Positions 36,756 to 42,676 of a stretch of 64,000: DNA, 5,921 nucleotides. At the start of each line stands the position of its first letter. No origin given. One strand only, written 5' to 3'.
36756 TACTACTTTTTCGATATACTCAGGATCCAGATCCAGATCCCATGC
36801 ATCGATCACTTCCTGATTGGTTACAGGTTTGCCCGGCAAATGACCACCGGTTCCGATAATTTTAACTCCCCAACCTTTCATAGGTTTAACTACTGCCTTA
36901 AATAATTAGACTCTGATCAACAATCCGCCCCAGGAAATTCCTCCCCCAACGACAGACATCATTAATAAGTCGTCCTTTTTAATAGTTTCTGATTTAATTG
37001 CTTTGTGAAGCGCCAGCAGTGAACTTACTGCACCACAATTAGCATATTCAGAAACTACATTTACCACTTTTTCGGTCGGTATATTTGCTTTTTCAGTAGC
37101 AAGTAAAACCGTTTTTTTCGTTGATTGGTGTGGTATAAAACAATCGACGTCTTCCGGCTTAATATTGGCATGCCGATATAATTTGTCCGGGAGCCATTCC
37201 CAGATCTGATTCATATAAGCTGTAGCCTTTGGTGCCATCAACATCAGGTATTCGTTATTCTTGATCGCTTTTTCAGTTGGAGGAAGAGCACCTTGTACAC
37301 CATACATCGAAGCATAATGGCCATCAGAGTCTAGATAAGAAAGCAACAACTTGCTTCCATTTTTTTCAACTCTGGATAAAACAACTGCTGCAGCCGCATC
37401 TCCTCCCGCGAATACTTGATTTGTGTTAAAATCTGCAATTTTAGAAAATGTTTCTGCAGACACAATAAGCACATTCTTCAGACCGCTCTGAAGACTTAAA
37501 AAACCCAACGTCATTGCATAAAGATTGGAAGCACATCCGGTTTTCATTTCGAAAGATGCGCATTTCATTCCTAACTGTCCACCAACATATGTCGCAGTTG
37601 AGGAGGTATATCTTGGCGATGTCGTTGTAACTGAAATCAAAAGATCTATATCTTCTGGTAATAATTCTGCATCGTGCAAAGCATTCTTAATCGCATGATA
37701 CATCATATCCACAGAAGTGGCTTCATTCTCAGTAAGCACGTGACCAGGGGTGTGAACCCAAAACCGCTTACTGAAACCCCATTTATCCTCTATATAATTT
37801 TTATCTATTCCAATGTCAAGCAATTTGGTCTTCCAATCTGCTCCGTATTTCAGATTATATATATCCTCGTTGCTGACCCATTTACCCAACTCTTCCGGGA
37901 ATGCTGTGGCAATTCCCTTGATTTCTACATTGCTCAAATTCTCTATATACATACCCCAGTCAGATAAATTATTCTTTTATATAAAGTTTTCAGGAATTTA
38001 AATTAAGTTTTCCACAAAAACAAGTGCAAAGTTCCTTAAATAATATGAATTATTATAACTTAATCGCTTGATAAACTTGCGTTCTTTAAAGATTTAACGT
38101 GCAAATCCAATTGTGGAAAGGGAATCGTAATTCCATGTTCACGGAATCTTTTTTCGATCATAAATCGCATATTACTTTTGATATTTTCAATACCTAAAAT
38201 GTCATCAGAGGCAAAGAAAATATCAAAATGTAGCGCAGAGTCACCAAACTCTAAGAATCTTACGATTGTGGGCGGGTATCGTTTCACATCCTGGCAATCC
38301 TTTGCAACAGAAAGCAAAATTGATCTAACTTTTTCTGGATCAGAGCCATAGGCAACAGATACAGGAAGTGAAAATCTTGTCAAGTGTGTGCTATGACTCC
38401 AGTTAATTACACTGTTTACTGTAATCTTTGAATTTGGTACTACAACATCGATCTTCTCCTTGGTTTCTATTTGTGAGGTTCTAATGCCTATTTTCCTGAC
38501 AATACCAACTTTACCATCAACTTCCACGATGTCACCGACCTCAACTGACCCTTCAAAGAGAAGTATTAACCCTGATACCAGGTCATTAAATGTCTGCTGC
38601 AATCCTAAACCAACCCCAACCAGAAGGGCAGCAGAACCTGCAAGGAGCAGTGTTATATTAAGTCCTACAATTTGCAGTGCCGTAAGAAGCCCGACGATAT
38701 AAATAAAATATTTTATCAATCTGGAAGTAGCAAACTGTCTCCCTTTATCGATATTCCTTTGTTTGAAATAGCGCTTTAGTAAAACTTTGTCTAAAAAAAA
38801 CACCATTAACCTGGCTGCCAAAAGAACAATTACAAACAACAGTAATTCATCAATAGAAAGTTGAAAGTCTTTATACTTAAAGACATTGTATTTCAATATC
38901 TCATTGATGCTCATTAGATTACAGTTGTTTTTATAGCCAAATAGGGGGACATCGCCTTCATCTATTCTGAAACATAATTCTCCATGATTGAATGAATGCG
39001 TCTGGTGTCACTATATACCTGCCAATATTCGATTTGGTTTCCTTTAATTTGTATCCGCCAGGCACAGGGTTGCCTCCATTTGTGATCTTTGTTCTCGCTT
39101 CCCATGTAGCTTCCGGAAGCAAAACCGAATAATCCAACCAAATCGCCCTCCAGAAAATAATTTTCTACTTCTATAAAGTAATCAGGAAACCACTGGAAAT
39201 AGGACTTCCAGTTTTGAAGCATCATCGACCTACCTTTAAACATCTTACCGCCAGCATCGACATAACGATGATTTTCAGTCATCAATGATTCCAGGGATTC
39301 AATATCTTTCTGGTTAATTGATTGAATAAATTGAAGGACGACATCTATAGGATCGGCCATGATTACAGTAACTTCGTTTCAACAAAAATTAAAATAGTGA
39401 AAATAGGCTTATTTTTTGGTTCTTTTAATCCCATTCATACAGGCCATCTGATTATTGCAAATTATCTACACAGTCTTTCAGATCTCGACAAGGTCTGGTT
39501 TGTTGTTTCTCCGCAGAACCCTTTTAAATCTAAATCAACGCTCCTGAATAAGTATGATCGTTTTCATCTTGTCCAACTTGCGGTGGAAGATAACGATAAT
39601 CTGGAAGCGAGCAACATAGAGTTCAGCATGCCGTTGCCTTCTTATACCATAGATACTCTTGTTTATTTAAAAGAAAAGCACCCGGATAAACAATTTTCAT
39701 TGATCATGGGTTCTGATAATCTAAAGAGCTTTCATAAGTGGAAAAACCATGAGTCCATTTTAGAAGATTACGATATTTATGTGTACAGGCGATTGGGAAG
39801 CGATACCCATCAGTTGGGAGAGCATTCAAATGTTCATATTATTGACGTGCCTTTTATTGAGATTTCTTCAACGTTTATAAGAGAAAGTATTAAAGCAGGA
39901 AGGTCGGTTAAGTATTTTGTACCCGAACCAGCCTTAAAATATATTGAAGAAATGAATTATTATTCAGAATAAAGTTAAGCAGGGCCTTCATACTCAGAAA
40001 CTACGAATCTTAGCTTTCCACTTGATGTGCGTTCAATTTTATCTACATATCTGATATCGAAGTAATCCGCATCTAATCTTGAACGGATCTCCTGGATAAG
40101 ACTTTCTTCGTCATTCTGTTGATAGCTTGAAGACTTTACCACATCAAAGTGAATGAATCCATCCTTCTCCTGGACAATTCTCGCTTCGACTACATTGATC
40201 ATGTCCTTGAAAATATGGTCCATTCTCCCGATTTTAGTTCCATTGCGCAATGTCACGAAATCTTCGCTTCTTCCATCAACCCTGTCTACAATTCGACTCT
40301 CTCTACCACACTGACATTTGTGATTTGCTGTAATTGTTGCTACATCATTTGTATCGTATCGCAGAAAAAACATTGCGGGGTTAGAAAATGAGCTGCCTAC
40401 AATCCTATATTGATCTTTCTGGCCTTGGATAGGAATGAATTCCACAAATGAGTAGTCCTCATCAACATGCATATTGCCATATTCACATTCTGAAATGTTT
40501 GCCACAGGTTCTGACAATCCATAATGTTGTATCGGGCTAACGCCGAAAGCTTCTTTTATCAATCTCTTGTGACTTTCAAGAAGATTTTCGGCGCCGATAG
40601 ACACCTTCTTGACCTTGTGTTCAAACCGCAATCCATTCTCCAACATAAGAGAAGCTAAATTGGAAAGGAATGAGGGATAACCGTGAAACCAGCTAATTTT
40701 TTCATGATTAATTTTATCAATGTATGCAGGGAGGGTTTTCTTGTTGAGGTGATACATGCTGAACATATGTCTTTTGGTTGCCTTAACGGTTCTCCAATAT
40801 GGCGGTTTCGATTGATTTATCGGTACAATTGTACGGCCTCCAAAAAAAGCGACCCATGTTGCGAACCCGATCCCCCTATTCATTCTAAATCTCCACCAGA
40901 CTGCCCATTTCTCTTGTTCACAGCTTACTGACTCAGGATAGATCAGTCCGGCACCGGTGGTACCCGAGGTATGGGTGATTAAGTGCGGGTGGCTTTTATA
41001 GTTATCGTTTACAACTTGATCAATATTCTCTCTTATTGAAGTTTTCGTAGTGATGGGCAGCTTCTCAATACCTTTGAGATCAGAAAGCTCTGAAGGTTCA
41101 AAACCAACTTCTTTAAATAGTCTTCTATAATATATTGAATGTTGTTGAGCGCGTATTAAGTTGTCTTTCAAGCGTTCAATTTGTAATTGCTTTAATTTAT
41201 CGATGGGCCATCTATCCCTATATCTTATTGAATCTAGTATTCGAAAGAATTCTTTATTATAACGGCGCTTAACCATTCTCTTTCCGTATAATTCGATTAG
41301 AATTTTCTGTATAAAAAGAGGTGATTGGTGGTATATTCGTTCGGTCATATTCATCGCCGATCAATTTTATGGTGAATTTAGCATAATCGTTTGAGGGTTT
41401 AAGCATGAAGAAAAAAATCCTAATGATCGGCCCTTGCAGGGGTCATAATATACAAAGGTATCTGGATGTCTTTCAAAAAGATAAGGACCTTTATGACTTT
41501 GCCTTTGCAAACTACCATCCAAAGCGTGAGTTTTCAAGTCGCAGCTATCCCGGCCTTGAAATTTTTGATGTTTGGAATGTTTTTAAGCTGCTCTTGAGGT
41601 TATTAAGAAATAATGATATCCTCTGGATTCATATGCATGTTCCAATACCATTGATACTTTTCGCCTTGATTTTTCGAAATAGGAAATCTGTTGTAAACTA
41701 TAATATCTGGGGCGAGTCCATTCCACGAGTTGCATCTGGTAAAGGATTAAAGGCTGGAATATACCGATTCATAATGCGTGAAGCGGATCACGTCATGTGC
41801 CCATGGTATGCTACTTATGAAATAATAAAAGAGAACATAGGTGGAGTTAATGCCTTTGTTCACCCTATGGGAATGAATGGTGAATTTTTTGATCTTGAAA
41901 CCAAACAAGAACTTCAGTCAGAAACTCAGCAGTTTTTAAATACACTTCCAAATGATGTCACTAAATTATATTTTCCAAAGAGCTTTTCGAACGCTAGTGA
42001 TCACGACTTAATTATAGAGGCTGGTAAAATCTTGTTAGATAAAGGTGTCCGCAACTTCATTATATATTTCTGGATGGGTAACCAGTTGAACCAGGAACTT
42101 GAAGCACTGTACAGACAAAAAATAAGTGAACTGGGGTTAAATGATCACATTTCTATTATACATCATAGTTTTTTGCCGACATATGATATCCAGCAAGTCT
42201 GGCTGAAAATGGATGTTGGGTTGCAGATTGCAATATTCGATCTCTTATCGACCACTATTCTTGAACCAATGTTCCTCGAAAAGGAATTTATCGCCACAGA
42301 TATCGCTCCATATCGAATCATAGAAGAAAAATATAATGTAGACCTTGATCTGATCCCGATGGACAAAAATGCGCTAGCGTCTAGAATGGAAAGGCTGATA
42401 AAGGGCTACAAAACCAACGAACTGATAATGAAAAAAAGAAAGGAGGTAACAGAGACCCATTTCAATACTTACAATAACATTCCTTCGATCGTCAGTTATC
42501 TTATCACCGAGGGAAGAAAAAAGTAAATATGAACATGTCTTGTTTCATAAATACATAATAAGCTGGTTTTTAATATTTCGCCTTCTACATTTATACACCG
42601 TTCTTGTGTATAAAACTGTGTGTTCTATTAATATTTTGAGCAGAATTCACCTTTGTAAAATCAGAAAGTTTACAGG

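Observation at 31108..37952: Orphan six-gene operon (2x KASIII, acyl-CoA ligase, CCR, PanD, stand-alone A-domain) with lipstatin/nocardiolactone-like gene order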

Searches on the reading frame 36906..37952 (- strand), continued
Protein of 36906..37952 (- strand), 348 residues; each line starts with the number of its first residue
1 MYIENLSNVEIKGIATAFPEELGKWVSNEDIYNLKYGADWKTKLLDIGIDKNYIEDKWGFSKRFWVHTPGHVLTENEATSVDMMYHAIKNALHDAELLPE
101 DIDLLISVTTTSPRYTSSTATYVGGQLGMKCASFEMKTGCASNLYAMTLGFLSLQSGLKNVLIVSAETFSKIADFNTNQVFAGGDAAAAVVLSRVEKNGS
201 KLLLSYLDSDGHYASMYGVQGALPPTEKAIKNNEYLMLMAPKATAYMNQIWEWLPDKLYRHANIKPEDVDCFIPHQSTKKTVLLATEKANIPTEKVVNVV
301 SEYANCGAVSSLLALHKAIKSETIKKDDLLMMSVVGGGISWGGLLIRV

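Call 21: search_solved_structures(query=window:36906-37952:-, max_evalue=0.00001)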
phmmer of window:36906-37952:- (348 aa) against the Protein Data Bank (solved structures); distinct sequences matched with E-value up to 0.00001: 59.
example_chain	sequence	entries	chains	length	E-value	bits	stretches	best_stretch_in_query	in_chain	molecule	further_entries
4ryb_A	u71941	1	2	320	6.8e-38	134.1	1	70-347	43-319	3-oxoacyl-[acyl-carrier-protein] synthase 3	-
2ebd_A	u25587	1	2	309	5.4e-37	131.1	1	76-347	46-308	3-oxoacyl-[acyl-carrier-protein] synthase 3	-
4dfe_A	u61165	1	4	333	9.4e-31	110.6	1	55-347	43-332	3-oxoacyl-[acyl-carrier-protein] synthase 3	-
4nhd_A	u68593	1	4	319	4.6e-29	105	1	72-347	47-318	3-oxoacyl-[acyl-carrier-protein] synthase 3 protein 1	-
1zow_A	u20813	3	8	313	2.6e-28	102.6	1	43-347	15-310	3-oxoacyl-[acyl-carrier-protein] synthase III | 3-oxoacyl-[acyl-carrier-protein] synthase 3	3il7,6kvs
8vd9_A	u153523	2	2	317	3e-27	99.1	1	76-347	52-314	Beta-ketoacyl-[acyl-carrier-protein] synthase III 1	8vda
3il3_A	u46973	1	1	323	2.8e-26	95.9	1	72-347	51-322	3-oxoacyl-[acyl-carrier-protein] synthase 3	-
8vdb_A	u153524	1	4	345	1.3e-25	93.7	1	72-347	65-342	Beta-ketoacyl-[acyl-carrier-protein] synthase III 2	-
1ub7_A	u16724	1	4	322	1.4e-25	93.6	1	71-345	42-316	3-oxoacyl-[acyl-carrier protein] synthase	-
4ylt_A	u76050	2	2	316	1.9e-24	89.9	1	78-347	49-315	3-oxoacyl-[acyl-carrier-protein] synthase 3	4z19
1hn9_A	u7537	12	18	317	8.1e-24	87.8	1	69-347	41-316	BETA-KETOACYL-ACYL CARRIER PROTEIN SYNTHASE III | 3-oxoacyl-[acyl-carrier-protein] synthase III | 3-oxoacyl-[acyl-carrier-protein] synthase 3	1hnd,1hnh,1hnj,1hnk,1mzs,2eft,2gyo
6x7r_A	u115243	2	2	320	8.3e-24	87.8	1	69-347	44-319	3-oxoacyl-[acyl-carrier-protein] synthase 3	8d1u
9ka2_A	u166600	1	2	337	9.9e-24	87.5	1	69-347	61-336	Beta-ketoacyl-[acyl-carrier-protein] synthase III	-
3il9_A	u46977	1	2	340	1e-23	87.5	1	69-347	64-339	3-oxoacyl-[acyl-carrier-protein] synthase 3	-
1ebl_A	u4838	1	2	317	2.1e-23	86.4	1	69-347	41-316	BETA-KETOACYL-ACP SYNTHASE III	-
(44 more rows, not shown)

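Call 34: find_encoding_contigs(protein=P0002, flank=5000, max_places=2)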
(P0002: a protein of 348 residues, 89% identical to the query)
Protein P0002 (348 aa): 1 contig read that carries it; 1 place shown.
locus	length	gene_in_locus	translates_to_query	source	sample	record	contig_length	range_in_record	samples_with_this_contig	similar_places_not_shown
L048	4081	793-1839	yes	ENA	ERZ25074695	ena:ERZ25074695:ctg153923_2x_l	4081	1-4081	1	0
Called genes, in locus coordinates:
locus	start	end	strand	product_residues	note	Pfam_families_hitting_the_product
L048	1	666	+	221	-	?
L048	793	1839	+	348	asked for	PF08545:ACP_syn_III, PF08541:ACP_syn_III_C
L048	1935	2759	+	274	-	PF00109:ketoacyl-synt (faint), PF00108:Thiolase_N (weak), PF08545:ACP_syn_III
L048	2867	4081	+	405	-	?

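Call 49: search_protein_families(library=ncbifam, proteins=[L001:12124-12873:+, L001:15992-17410:+, L026:6102-7517:-, L026:13571-15259:+, L026:15256-16770:+, L018:1000-2016:+, L018:3462-4688:-, L018:4855-5961:+, L026:1027-2298:+], max_evalue=0.00001)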
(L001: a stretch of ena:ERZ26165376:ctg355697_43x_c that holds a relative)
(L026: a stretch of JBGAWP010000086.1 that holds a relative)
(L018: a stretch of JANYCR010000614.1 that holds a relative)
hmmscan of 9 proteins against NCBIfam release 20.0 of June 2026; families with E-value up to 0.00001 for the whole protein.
L001:12124-12873:+ (249 aa): 189 families (the best 25 are shown)
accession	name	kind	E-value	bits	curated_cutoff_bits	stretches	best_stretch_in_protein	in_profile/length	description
TIGR01830.1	3oxo_ACP_reduc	equivalog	3.2e-39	135.1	297.75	1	9-242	1-237/239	3-oxoacyl-[acyl-carrier-protein] reductase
NF004197.0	PRK05653.1-1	equivalog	1.1e-37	130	332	1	3-244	4-247/249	3-oxoacyl-ACP reductase FabG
NF005559.1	PRK07231.1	subfamily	1.5e-36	126.1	215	1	5-243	3-247/249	glucose 1-dehydrogenase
NF009468.0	PRK12826.1-4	equivalog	2.5e-35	122.4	318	1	2-245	3-249/256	SDR family oxidoreductase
NF052558.1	MBtsdlDhBudC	equivalog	1.5e-34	119.7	270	1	6-244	3-242/250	meso-2,3-butanediol dehydrogenase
NF009466.0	PRK12826.1-2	subfamily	1.6e-34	119.5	222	1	7-245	4-246/248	3-oxoacyl-ACP reductase FabG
NF004198.0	PRK05653.1-3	equivalog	1.9e-34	119.3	296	1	3-244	4-247/248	3-oxoacyl-ACP reductase FabG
NF004778.0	PRK06124.1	equivalog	2.1e-34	119.1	303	1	4-244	9-253/256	SDR family oxidoreductase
NF009464.0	PRK12824.1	subfamily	3.9e-34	118.4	269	1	7-244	3-243/245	3-oxoacyl-ACP reductase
TIGR01829.1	AcAcCoA_reduct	subfamily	1.4e-33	116.6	302.1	1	9-243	3-240/242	acetoacetyl-CoA reductase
NF006110.0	PRK08261.1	equivalog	9.6e-33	113.7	410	1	6-244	214-451/454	3-oxoacyl-ACP reductase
NF004199.0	PRK05653.1-4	equivalog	4.5e-32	111.6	301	1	6-243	5-245/247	3-oxoacyl-ACP reductase FabG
NF005474.0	PRK07074.1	equivalog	6.1e-32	111.3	361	1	6-242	3-241/259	SDR family oxidoreductase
NF004200.0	PRK05653.1-5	equivalog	9e-32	110.5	273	1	6-242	2-240/242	3-oxoacyl-ACP reductase FabG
NF006693.0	PRK09242.1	equivalog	1.1e-31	110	328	1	4-243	8-253/258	SDR family oxidoreductase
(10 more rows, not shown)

L001:15992-17410:+ (472 aa): 1 family
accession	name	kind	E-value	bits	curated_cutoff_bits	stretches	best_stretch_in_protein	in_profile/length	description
TIGR04091.1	LTA_dltB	equivalog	3.3e-40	138.5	375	1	48-377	53-374/380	D-alanyl-lipoteichoic acid biosynthesis protein DltB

L026:6102-7517:- (471 aa): 1 family
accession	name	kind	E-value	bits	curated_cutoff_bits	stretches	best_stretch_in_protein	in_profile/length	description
TIGR04091.1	LTA_dltB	equivalog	1.9e-50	172.2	375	1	8-384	7-376/380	D-alanyl-lipoteichoic acid biosynthesis protein DltB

L026:13571-15259:+ (562 aa): 8 families
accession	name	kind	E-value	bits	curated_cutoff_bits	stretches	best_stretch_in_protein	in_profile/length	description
TIGR01226.1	phe_am_lyase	equivalog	5.8e-111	371.9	519.15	1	14-501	30-523/680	phenylalanine ammonia-lyase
NF006871.0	PRK09367.1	subfamily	7.1e-99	331.7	524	1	17-482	4-455/505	histidine ammonia-lyase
TIGR01225.1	hutH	equivalog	2.6e-91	306.6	539.15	1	17-483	1-453/506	histidine ammonia-lyase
NF053541.1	FlxA_rubin_TAL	equivalog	2.1e-89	300.3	700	1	28-510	5-478/498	flexirubin biosynthesis tyrosine ammonia-lyase FlxA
TIGR04475.1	Phe_D_beta_mut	equivalog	7.6e-85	285.5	800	1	19-481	4-471/510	phenylalanine aminomutase (D-beta-phenylalanine forming)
NF041222.1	BagA_FevW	exception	2.4e-77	260.7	1000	1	18-480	2-475/529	bagremycin/ferroverdin biosynthesis tyrosine ammonia-lyase BagA/FevW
TIGR03832.1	Tyr_2_3_mutase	equivalog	3.3e-69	233.7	501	1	19-482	1-469/507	tyrosine 2,3-aminomutase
TIGR04473.1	taxol_Phe_23mut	exception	3e-67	227.4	1250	1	24-552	35-563/687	phenylalanine aminomutase (L-beta-phenylalanine forming)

L026:15256-16770:+ (504 aa): 106 families (the best 25 are shown)
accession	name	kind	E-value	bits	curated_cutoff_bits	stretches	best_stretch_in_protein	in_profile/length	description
NF004837.0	PRK06187.1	subfamily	1.1e-127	426.5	476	1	4-496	8-521/531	long-chain-fatty-acid--CoA ligase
NF006182.0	PRK08316.1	subfamily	2.6e-101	339.7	663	1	6-496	13-516/523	fatty acyl-CoA synthetase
NF005702.0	PRK07514.1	subfamily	1.1e-100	337.4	558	1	5-496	4-499/506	malonyl-CoA synthase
NF005307.0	PRK06839.1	equivalog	4.8e-91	305.8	748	1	5-493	3-489/496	o-succinylbenzoate--CoA ligase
NF052269.1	Staph_lig_FadD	equivalog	8e-90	301.5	650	1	26-493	24-489/499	long-chain-fatty-acid--CoA ligase FadD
NF004114.0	PRK05605.1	equivalog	5.8e-89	298.9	766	2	154-496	220-568/575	long-chain-fatty-acid--CoA ligase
NF005463.0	PRK07059.1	subfamily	5.7e-88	295.7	869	2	148-496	197-555/557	long-chain-fatty-acid--CoA ligase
NF006181.0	PRK08314.1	subfamily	8e-88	295.1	705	2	155-498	204-555/563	long-chain-fatty-acid--CoA ligase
NF006523.0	PRK08974.1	equivalog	2.7e-87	293.2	884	2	155-497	206-553/561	long-chain-fatty-acid--CoA ligase FadD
NF002966.0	PRK03640.1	equivalog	5.6e-87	292.3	556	1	4-496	2-479/483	o-succinylbenzoate--CoA ligase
NF005676.0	PRK07470.1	equivalog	3.4e-85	286.7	774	1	3-496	19-528/544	acyl-CoA synthetase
NF004229.0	PRK05677.1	subfamily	9.1e-85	285.2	879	2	149-497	201-555/563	long-chain-fatty-acid--CoA ligase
NF005801.1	PRK07656.1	equivalog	1.1e-84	284.9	657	1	12-494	9-500/500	FadD3 family acyl-CoA ligase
NF004808.0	PRK06155.1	equivalog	4.8e-83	279.2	722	1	6-496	23-521/542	ATP-dependent acyl-CoA ligase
NF009233.0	PRK12583.1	subfamily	1.7e-80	271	832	2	151-495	197-548/558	fatty acid CoA ligase family protein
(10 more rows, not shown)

L018:1000-2016:+ (338 aa): 2 families
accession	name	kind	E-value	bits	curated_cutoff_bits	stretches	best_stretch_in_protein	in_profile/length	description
NF052548.1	FAdesatDesABac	equivalog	5.9e-16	58.5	500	1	31-295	34-288/328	Delta(5) desaturase DesA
NF041365.1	GntB_guanitoxin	equivalog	1.3e-07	31.3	380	1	22-304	21-283/308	guanitoxin biosynthesis L-arginine gamma (S) hydroxylase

L018:3462-4688:- (408 aa): 0 families

L018:4855-5961:+ (368 aa): 0 families

L026:1027-2298:+ (423 aa): 4 families
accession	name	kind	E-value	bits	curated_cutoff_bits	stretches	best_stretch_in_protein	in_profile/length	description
NF058653.1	LipP1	equivalog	1e-11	44.2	350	1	52-118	51-112/300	LipP1 family hormone-sensitive lipase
TIGR04183.1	Por_Secre_tail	domain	1.2e-08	34.8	23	1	347-423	1-71/72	T9SS type A sorting domain-containing protein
NF052354.1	EstLipQMycob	equivalog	2.1e-06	26.6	700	0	41-206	137-275/418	esterase LipQ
NF041556.1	tannase_B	equivalog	3.7e-06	26.5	300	1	142-217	131-206/463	subtype B tannase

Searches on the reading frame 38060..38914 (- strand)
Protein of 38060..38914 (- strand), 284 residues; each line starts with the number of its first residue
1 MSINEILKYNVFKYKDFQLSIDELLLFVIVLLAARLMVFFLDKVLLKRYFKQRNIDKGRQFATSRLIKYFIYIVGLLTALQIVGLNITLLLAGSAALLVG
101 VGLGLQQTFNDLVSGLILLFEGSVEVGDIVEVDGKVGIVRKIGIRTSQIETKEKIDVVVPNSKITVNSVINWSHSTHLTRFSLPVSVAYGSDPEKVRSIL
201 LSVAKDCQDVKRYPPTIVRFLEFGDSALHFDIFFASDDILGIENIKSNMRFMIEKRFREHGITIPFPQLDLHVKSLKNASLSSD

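Call 7: search_protein_families(library=pfam, proteins=[window:38060-38914:-])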
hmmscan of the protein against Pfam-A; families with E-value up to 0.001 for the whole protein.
window:38060-38914:- (284 aa): 3 families
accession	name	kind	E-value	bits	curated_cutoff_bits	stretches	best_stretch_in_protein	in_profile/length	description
PF00924.24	MS_channel_2nd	-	2.9e-19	69.4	20.2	1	108-174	2-68/68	Mechanosensitive ion channel, beta-domain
PF21082.3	MS_channel_3rd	-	3.2e-11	44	21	1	183-264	3-88/88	Mechanosensitive ion channel MscS, C-terminal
PF21088.3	MS_channel_1st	-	5e-07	30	23.1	1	66-106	2-42/42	Mechanosensitive ion channel, transmembrane helices 2/3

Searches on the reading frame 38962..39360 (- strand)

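Call 7: search_protein_families(library=pfam, proteins=[window:38962-39360:-])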
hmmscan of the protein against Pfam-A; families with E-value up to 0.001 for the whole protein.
window:38962-39360:- (132 aa): 4 families
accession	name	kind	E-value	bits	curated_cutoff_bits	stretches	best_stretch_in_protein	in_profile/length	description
PF12680.13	SnoaL_2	-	9.8e-09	36.2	27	1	8-110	1-99/102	SnoaL-like domain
PF07366.18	SnoaL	-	4.4e-07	30.2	28.4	1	8-87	3-83/126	SnoaL-like polyketide cyclase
PF14534.12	DUF4440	-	2.1e-06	28.6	25.2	1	8-80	5-76/107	Domain of unknown function (DUF4440)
PF13474.12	SnoaL_3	-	0.00037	21.3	22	0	7-65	4-63/121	SnoaL-like domain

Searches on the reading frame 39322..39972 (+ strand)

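Call 7: search_protein_families(library=pfam, proteins=[window:39322-39972:+])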
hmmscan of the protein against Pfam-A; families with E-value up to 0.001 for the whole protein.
window:39322-39972:+ (216 aa): 1 family
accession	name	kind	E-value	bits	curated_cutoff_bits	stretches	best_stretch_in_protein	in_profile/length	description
PF01467.32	CTP_transf_like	-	2.9e-20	73.3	21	1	30-188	1-132/133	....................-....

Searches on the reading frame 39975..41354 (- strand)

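Call 7: search_protein_families(library=pfam, proteins=[window:39975-41354:-])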
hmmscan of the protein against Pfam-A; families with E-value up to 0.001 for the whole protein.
window:39975-41354:- (459 aa): 1 family
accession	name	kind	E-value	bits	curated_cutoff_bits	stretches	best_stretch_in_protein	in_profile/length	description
PF00501.34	AMP-binding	-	6e-06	25.7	29.9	0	211-287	248-328/384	AMP-binding enzyme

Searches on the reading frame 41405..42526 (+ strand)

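Call 7: search_protein_families(library=pfam, proteins=[window:41405-42526:+])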
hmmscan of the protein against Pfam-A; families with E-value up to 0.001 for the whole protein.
window:41405-42526:+ (373 aa): 4 families
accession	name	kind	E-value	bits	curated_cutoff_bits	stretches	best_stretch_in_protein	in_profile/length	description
PF00534.26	Glycos_transf_1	-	3.1e-05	24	26.4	1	174-341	4-165/172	Glycosyl transferases group 1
PF13439.12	Glyco_transf_4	-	0.00011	22.7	28.5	1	53-146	55-153/170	Glycosyltransferase Family 4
PF13692.12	Glyco_trans_1_4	-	0.00015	22.5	27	1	196-333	13-141/142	Glycosyl transferases group 1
PF13477.12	Glyco_trans_4_2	-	0.00049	20.7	23.4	1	63-132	66-137/139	Glycosyl transferase 4-like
